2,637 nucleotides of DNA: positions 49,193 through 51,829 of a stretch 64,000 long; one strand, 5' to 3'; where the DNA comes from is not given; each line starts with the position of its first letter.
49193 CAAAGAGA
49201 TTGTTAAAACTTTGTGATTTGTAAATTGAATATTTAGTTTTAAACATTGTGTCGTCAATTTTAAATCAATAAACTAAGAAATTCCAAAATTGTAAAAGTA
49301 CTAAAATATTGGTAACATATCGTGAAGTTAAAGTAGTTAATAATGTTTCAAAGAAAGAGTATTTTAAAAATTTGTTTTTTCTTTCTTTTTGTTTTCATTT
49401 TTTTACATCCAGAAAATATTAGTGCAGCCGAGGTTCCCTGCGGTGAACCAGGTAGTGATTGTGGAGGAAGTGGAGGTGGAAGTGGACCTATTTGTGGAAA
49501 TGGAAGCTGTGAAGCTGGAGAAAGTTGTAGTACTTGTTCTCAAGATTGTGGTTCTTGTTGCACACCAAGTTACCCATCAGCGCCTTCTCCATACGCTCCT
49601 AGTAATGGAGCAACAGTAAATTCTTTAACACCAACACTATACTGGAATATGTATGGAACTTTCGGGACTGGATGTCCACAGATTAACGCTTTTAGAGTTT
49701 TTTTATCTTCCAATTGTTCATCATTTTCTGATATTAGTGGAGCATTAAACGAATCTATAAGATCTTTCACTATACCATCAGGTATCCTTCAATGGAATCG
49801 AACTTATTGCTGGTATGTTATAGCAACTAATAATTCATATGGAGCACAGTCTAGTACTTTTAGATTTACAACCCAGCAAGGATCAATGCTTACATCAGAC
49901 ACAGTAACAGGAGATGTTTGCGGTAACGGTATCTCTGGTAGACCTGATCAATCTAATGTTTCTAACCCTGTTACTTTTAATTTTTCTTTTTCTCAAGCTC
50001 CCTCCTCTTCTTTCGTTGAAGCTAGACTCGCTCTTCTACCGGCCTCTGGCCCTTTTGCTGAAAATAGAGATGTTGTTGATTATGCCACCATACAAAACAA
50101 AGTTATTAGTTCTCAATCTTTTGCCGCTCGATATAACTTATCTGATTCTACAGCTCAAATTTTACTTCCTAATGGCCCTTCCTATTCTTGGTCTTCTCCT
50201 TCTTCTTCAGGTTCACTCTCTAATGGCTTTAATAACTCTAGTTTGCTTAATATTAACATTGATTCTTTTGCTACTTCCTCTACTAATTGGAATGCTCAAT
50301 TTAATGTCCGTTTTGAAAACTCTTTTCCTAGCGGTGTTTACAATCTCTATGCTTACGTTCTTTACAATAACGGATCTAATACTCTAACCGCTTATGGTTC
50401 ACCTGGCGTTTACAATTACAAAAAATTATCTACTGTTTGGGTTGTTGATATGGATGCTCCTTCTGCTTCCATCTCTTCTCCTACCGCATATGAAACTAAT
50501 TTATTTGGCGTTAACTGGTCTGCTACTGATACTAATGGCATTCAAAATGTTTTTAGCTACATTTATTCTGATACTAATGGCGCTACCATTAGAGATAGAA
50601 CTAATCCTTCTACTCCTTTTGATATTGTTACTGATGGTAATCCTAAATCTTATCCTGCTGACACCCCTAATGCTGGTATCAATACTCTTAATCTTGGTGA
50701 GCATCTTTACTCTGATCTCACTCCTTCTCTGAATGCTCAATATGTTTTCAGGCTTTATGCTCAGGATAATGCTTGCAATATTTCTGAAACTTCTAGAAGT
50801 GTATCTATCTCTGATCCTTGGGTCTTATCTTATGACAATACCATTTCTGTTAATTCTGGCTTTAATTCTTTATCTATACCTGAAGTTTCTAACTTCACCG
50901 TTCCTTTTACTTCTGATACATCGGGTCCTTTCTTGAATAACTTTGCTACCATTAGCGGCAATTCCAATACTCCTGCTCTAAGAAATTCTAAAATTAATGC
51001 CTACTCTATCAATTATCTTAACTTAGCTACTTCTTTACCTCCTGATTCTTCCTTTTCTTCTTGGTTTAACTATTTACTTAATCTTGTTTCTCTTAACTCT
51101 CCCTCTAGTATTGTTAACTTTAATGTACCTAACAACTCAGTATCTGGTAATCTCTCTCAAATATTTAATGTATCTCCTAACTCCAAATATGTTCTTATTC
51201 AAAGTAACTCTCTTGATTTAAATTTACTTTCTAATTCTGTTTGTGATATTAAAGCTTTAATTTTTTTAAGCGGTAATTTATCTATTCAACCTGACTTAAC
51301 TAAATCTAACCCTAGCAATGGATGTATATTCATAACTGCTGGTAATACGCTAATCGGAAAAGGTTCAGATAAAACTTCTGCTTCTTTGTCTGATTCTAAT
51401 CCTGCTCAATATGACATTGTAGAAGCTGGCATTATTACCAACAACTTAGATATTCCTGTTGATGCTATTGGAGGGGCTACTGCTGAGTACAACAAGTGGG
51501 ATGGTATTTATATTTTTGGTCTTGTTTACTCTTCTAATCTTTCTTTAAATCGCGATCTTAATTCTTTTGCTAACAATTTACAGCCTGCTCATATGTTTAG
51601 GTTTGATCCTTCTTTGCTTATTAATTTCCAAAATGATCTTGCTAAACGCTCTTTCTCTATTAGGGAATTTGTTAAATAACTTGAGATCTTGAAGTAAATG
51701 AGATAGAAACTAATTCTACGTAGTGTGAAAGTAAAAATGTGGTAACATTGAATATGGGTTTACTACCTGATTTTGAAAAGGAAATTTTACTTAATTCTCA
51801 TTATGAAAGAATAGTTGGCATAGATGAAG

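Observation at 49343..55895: Tandem paralogous giant surface-protein genes with a mosaic near-identical 3' tract and a frameshift exactly at the identity breakpoint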

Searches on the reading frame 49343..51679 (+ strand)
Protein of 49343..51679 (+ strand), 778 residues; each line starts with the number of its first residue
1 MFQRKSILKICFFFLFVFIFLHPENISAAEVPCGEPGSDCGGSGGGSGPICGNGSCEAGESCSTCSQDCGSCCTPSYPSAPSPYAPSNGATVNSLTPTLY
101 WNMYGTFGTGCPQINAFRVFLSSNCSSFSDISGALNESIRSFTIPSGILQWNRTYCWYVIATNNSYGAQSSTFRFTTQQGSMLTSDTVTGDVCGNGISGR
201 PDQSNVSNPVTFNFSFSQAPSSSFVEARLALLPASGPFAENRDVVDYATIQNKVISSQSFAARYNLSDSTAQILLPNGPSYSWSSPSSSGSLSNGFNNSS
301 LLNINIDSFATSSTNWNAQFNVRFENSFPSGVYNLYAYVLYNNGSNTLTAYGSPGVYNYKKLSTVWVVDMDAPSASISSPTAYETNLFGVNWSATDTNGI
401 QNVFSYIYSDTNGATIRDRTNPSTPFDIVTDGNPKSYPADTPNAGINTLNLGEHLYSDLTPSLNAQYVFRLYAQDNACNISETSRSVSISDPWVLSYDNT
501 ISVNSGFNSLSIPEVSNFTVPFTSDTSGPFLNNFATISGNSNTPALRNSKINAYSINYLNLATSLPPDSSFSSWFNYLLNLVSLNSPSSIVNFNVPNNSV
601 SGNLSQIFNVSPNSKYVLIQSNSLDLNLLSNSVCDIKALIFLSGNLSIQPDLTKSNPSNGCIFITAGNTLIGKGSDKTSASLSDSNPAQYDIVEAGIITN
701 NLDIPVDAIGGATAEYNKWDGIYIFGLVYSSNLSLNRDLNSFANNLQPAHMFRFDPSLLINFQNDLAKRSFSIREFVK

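Call 7: search_protein_families(library=pfam, proteins=[window:49343-51679:+], max_evalue=0.1)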
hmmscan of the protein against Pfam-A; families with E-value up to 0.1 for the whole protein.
window:49343-51679:+ (778 aa): 0 families

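Call 8: search_dna_similar(query=window:49343-51679:+, collection=phages, mode=protein, max_rows=10)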
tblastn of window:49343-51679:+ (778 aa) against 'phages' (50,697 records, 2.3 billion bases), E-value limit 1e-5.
No match.
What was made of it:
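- Tried and rejected: A tblastn against phage records found nothing (call 8).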

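Call 9: find_homologous_proteins(query=window:49343-51679:+, max_evalue=0.001)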
Query window:49343-51679:+ (778 aa): 8 proteins with E <= 0.001 among 8000 candidates.
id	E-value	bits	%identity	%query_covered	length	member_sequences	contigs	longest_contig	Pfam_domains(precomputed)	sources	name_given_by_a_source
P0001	0.0e+0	1733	100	100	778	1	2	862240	-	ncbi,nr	ncbi:MAG: hypothetical protein KatS3mg085_822 [Candidatus Dojkabacteria bacterium]|nr:MAG: hypotheti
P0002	4.0e-251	854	79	64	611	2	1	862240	-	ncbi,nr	ncbi:MAG: hypothetical protein KatS3mg085_826 [Candidatus Dojkabacteria bacterium]|nr:MAG: hypotheti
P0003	6.6e-244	830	57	89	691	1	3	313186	-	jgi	jgi:hypothetical protein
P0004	9.4e-165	568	45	91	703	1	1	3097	-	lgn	-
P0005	4.6e-107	378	34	99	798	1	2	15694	-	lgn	-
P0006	8.8e-13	66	59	5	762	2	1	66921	PF24517.3,PF13620.13,PF22904.4,PF17210.10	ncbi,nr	ncbi:SdrD B-like domain-containing protein [Chondromyces apiculatus]|nr:SdrD B-like domain-containin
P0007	2.5e-6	44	35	13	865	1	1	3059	PF09286.17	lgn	-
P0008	9.7e-4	36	36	13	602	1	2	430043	PF18962.8,PF25788.3,PF24489.2,PF14870.13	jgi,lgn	-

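Call 10: find_related_loci(query=window:49343-51679:+, collection=genome_contigs, flank=10000)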
Query window:49343-51679:+ (778 aa) in genome_contigs; peptide patterns used: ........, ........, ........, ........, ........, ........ (x = any residue, [..] = any of these).
11 stretches matched a pattern; 2 encode a relative of the query (tblastn E <= 1e-3); 2 distinct loci.
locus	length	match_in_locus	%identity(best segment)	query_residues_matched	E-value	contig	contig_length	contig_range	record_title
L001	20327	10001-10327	32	281-369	1e-4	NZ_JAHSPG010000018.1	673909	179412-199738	Pinibacter aurantiacus strain MAH-26 platanus_K_17_124_18, whole genome shotgun sequence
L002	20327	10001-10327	32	281-369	6e-4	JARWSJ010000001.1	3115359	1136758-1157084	Chitinophagaceae bacterium 26-R-25 NODE_1_length_3115359_cov_186.088196, whole genome shotgun sequence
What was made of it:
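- Tried and rejected: The genome_contigs scan with copy A returned only two irrelevant weak Bacteroidota hits, L001 and L002 (call 10).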

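Call 11: find_encoding_contigs(protein=P0003, flank=10000, max_places=4)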
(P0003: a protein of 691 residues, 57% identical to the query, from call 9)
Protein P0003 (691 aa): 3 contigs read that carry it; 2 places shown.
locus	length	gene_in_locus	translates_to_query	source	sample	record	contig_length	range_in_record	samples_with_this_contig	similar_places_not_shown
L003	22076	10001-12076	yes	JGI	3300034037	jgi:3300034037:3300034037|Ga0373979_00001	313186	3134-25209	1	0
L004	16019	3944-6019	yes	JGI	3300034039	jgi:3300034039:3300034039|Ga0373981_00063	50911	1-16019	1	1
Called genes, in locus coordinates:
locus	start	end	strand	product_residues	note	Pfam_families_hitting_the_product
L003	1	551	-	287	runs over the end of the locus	PF00181:Ribosomal_L2_N, PF03947:Ribosomal_L2_C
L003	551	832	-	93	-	PF00276:Ribosomal_L23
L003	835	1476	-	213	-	PF00573:Ribosomal_L4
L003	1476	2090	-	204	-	PF00297:Ribosomal_L3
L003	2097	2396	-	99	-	PF00338:Ribosomal_S10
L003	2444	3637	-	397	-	PF00009:GTP_EFTU, PF03144:GTP_EFTU_D2, PF03143:GTP_EFTU_D3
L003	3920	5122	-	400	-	PF02073:Peptidase_M29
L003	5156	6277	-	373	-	PF02557:VanY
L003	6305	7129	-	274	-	PF01509:TruB_N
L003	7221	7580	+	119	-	PF12844:HTH_19 (weak), PF13560:HTH_31 (weak), PF01381:HTH_3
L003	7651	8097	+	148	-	PF01245:Ribosomal_L19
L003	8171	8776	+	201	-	PF01351:RNase_HII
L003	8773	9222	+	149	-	-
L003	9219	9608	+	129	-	-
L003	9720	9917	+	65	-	-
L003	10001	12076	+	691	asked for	-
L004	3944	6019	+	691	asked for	-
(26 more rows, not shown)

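Call 12: find_encoding_contigs(protein=P0005, flank=10000, max_places=4)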
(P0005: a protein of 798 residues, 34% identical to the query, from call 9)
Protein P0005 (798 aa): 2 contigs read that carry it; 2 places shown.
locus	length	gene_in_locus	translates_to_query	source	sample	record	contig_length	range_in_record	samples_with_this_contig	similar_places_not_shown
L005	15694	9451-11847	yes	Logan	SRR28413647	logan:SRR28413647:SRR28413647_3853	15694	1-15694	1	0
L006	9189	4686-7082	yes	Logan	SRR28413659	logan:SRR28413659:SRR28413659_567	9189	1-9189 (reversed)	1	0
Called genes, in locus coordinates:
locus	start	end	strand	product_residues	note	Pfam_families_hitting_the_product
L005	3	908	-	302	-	?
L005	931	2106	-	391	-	PF13354:Beta-lactamase2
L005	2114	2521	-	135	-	-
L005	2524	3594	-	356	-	PF01791:DeoC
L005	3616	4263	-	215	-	PF00121:TIM, PF05690:ThiG (weak)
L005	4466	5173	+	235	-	-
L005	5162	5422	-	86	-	PF01541:GIY-YIG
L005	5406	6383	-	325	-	PF01018:GTP1_OBG, PF03193:RsgA_GTPase (faint), PF01926:MMR_HSR1, PF02421:FeoB_N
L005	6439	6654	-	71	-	PF04024:PspC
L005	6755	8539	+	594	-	PF00664:ABC_membrane, PF02463:SMC_N (weak), PF00005:ABC_tran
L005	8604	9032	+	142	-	-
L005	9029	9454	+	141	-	-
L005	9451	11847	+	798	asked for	-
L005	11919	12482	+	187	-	PF03358:FMN_red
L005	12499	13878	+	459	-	PF00479:G6PD_N, PF02781:G6PD_C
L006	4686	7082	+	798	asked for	-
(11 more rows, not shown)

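Call 13: find_encoding_contigs(protein=P0001, flank=10000, max_places=4)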
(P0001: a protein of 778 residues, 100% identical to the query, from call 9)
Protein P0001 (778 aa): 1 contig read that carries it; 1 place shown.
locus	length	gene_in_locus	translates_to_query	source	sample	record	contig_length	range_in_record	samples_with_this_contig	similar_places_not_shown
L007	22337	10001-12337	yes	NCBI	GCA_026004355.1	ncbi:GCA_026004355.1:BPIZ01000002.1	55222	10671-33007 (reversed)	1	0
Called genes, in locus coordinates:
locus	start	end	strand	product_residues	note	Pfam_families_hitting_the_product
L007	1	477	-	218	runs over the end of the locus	PF05316:VAR1 (faint), PF07650:KH_2, PF00189:Ribosomal_S3_C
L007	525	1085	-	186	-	PF00237:Ribosomal_L22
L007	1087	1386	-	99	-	PF00203:Ribosomal_S19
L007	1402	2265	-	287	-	PF00181:Ribosomal_L2_N, PF03947:Ribosomal_L2_C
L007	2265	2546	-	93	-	PF00276:Ribosomal_L23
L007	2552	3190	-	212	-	PF00573:Ribosomal_L4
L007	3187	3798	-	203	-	PF00297:Ribosomal_L3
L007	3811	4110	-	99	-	PF00338:Ribosomal_S10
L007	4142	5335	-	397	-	PF00009:GTP_EFTU, PF03144:GTP_EFTU_D2, PF03143:GTP_EFTU_D3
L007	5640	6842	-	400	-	PF02073:Peptidase_M29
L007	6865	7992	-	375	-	PF02557:VanY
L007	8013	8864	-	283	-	PF01509:TruB_N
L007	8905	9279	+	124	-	PF13560:HTH_31 (weak), PF01381:HTH_3, PF12844:HTH_19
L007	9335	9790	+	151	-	PF01245:Ribosomal_L19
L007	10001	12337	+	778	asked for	-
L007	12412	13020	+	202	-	PF01351:RNase_HII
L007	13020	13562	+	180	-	-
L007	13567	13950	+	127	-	-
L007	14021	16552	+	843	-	-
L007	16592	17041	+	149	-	PF01458:SUFBD_core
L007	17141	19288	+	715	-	PF00009:GTP_EFTU, PF22042:EF-G_D2, PF03144:GTP_EFTU_D2, PF14492:EFG_III, PF03764:EFG_IV, PF00679:EFG_C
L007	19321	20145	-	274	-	-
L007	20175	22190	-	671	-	PF09972:DUF2207 (weak), PF20990:DUF2207_C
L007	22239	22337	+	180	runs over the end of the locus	PF06559:DCD_N, PF22769:DCD, PF00692:dUTPase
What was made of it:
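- It is intact in the sister lineage (call 13).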

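Call 17: list_cluster_members(proteins=[P0001, P0002, L007:14021-16552:+])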
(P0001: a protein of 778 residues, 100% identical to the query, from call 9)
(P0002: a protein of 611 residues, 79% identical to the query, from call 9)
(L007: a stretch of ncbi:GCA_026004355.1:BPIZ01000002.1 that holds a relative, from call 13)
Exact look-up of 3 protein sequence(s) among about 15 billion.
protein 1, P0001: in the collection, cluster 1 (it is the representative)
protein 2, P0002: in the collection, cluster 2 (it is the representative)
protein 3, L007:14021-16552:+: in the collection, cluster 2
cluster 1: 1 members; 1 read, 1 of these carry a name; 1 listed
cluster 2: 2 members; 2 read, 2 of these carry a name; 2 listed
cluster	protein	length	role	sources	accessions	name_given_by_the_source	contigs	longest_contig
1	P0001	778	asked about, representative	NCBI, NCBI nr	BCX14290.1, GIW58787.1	MAG: hypothetical protein KatS3mg085_822 [Candidatus Dojkabacteria bacterium]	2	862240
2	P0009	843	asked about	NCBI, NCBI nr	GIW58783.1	MAG: hypothetical protein KatS3mg086_068 [Candidatus Dojkabacteria bacterium]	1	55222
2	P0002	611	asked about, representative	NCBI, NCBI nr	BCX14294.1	MAG: hypothetical protein KatS3mg085_826 [Candidatus Dojkabacteria bacterium]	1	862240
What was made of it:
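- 49343..51679 (+): Copy A, intact, 778 aa. Domains: signal peptide, Cys-rich linker (residues ~30-72), three FN3/Ig-like beta-sandwiches (~80-180, ~183-342, ~358-488), an extended beta region (~490-570), then a helix plus beta-solenoid (~574-778). NCBI BCX14290.1/GIW58787.1, annotated hypothetical protein (call 17).
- The sister assembly has the same two-copy layout with an intact 843-aa copy B (calls 13, 17). The sister assembly has an intact copy B (calls 13, 17).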

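Call 33: predict_structure(alignment_id=A1)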
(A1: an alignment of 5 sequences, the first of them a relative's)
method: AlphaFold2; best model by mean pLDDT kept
length: 778 residues; sequences in the alignment: 5
mean_pLDDT: 60.4   pTM: 0.39
mean pLDDT of the five models: 60.4, 60.2, 59.3, 57.6, 54.1
residues with pLDDT >= 90: 22; 70-90: 302; 50-70: 189; < 50: 265
segments of 3 or more residues with pLDDT < 50: 1-60, 191-207, 219-222, 309-313, 343-356, 489-569, 678-687, 706-721, 735-778
pLDDT, mean of each block of 10 residues (from residue 1): 32 34 25 28 29 43 51 65 77 75 63 74 92 82 83 86 81 75 60 39 46 66 69 81 73 85 81 79 82 80 64 63 75 78 41 48 72 78 71 81 75 56 62 62 74 79 68 72 64 26 23 24 37 40 32 32 42 66 63 75 84 77 82 79 84 69 80 56 48 67 53 34 54 45 33 30 26 26
secondary structure, 60 per line:
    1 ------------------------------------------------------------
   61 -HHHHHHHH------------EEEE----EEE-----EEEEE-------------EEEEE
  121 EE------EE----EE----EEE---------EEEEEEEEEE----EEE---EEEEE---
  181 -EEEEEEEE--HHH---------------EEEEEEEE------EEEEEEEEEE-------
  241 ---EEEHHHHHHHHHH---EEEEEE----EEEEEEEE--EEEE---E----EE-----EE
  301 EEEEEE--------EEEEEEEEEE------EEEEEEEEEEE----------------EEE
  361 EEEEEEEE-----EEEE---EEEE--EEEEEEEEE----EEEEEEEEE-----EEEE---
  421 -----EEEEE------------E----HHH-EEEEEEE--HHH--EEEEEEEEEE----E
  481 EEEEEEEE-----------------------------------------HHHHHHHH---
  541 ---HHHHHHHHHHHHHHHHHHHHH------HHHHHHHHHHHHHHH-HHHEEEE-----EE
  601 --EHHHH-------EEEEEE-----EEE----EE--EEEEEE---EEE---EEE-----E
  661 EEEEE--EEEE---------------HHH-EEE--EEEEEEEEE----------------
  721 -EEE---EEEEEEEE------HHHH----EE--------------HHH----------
elements in order (helices of 4 or more, strands of 3 or more residues): H62-69 E82-85 E90-92 E98-102 E116-122 E141-143 E153-162 E167-169 E173-177 E182-189 E210-217 E224-233 E244-246 H247-256 E260-265 E270-277 E280-283 E299-306 E315-324 E331-341 E358-368 E374-377 E381-384 E387-395 E400-408 E414-417 E426-430 E452-458 E466-475 E480-488 H530-537 H544-564 H571-585 E590-593 H604-607 E615-620 E626-628 E637-642 E646-648 E652-654 E660-665 E668-671 E691-693 E696-704 E722-724 E728-735 H742-745
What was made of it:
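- Tried and rejected: The first AF2 model, built from 5 sequences, was poor in the C-terminal part (pLDDT 60; call 33).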

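Call 36: fold_search(model_id=the predicted structure, library=pdb)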
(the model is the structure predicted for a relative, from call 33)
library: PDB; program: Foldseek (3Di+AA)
matches with E <= 10: 1988; with E <= 0.001: 69
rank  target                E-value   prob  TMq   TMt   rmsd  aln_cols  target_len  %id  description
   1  5e4s                  1.3e-07  1.00  0.13  0.26  14.0       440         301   12  Crystal structure of mouse CNTN4 FN1-FN3 domains (released 2016-08-31)
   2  3l5h_A                1.6e-07  1.00  0.12  0.15  18.1       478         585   12  Crystal structure of the full ectodomain of human gp130: New insights into the molecular assembly of receptor complexe (released 2010-05-19)
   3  7mro                  1.7e-07  1.00  0.13  0.26  14.6       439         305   12  Zebrafish CNTN4 FN1-FN3 domains (released 2022-01-05)
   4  8v2b_B                1.9e-07  1.00  0.12  0.15  18.6       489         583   11  Cryo-EM structure of mouse type II OSM receptor complex: model for full extracellular assembly (released 2024-11-20)
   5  7mrk_D                2.3e-07  1.00  0.15  0.29  13.8       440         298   13  Chicken CNTN4 APP complex (released 2022-01-05)
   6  5e55_A                3.7e-07  1.00  0.12  0.24  16.1       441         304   13  Crystal structure of mouse CNTN6 FN1-FN3 domains (released 2016-08-31)
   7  7mrs_A                7.1e-07  1.00  0.12  0.26  14.8       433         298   11  Zebrafish CNTN4 APPb complex (released 2022-01-05)
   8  8v29_C                7.1e-07  1.00  0.12  0.12  19.0       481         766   11  Cryo-EM structure of human type I OSM receptor complex: model for full extracellular assembly (released 2024-11-20)
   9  5e55_B                8.7e-07  1.00  0.12  0.26  15.3       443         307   12  Crystal structure of mouse CNTN6 FN1-FN3 domains (released 2016-08-31)
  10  1fnh                  9.1e-07  1.00  0.14  0.29  14.8       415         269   13  CRYSTAL STRUCTURE OF HEPARIN AND INTEGRIN BINDING SEGMENT OF HUMAN FIBRONECTIN (released 1999-03-16)
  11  5e52                  1.0e-06  1.00  0.10  0.24  15.9       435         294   13  Crystal structure of human CNTN5 FN1-FN3 domains (released 2016-08-31)
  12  8d82_A                1.0e-06  1.00  0.12  0.15  18.4       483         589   11  Cryo-EM structure of human IL-6 signaling complex in detergent: model containing full extracellular domains (released 2023-03-29)
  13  3r8q                  1.1e-06  1.00  0.21  0.47   9.6       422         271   13  Structure of Fibronectin domain 12-14 (released 2012-04-11)
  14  5e7l                  1.1e-06  1.00  0.11  0.22  16.4       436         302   12  Crystal structure of mouse CNTN2 FN1-FN3 domains (released 2016-08-31)
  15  5e53_C                1.3e-06  1.00  0.14  0.29  14.6       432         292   12  Crystal structure of chicken CNTN1 FN1-FN3 domains (released 2016-08-31)
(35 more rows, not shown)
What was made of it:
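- On Fibronectin type III domain (PF00041): Foldseek matches FN3 triplets at probability 1.0 and E~1e-7 (call 36).
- Closest known: Multi-FN3/Ig-like bacterial surface adhesins. Same: Foldseek matches FN3 triplets at E~1e-7 (call 36).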

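Call 38: search_protein_representatives(alignment_id=A1)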
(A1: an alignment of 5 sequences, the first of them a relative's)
Query: 5 sequences, 744 profile positions. Proteins with E-value up to 0.001 (for the whole library): 2177; up to 1e-10: 750; up to 1e-30: 168. The best 150 are listed.
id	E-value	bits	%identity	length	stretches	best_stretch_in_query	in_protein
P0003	0.0e+00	1199.7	-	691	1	55-744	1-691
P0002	4.9e-261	884.6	-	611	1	3-520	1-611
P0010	1.1e-219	747.8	-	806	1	5-743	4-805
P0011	5.2e-217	739.0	-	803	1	3-743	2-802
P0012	3.0e-194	663.8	-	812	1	8-743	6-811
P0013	1.1e-192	658.6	-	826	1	11-742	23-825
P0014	9.7e-191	652.2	-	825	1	10-743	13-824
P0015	3.9e-187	640.3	-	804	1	16-743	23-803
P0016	9.5e-169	579.5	-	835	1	11-742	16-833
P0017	2.9e-168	577.9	-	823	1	31-743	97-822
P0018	2.0e-167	575.1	-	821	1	15-742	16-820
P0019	3.5e-167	574.3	-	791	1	27-743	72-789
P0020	9.0e-167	572.9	-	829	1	18-741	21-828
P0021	5.3e-164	563.8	-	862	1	42-743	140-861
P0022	3.2e-163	561.2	-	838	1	19-741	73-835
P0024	4.9e-145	501.1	-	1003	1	40-741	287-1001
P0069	8.5e-85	301.9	-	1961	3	592-741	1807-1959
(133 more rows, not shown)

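Call 41: search_protein_families(library=ncbifam, proteins=[P0001, P0009, P0010, P0024, P0069], max_evalue=0.01)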
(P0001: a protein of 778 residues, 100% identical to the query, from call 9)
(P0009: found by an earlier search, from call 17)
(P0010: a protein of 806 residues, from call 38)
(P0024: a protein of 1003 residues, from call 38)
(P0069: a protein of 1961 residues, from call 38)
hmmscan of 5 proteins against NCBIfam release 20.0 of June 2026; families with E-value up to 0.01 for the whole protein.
P0001 (778 aa): 0 families

P0009 (843 aa): 0 families

P0010 (806 aa): 0 families

P0024 (1003 aa): 0 families

P0069 (1961 aa): 0 families

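Call 43: find_encoding_contigs(protein=P0010, flank=8000, max_places=2)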
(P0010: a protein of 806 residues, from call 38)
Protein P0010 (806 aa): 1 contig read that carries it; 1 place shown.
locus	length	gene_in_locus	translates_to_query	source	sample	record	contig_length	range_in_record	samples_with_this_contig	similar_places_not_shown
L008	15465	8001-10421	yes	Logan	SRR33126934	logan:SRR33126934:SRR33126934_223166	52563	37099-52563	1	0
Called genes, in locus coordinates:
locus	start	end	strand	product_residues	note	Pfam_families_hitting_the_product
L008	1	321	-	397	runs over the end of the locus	PF00009:GTP_EFTU, PF03144:GTP_EFTU_D2, PF03143:GTP_EFTU_D3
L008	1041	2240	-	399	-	PF02073:Peptidase_M29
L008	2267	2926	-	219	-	-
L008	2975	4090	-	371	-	PF02557:VanY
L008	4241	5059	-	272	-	PF01509:TruB_N, PF16198:TruB_C_2 (weak)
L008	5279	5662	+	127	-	PF12844:HTH_19 (weak), PF13560:HTH_31, PF01381:HTH_3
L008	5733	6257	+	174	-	PF01245:Ribosomal_L19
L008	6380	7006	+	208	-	PF01351:RNase_HII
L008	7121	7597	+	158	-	-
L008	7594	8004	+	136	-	-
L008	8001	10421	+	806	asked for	PF00041:fn3 (weak)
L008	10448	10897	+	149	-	PF01458:SUFBD_core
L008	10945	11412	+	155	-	-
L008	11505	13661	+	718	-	PF00009:GTP_EFTU, PF22042:EF-G_D2, PF03144:GTP_EFTU_D2, PF14492:EFG_III, PF03764:EFG_IV, PF00679:EFG_C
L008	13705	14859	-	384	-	-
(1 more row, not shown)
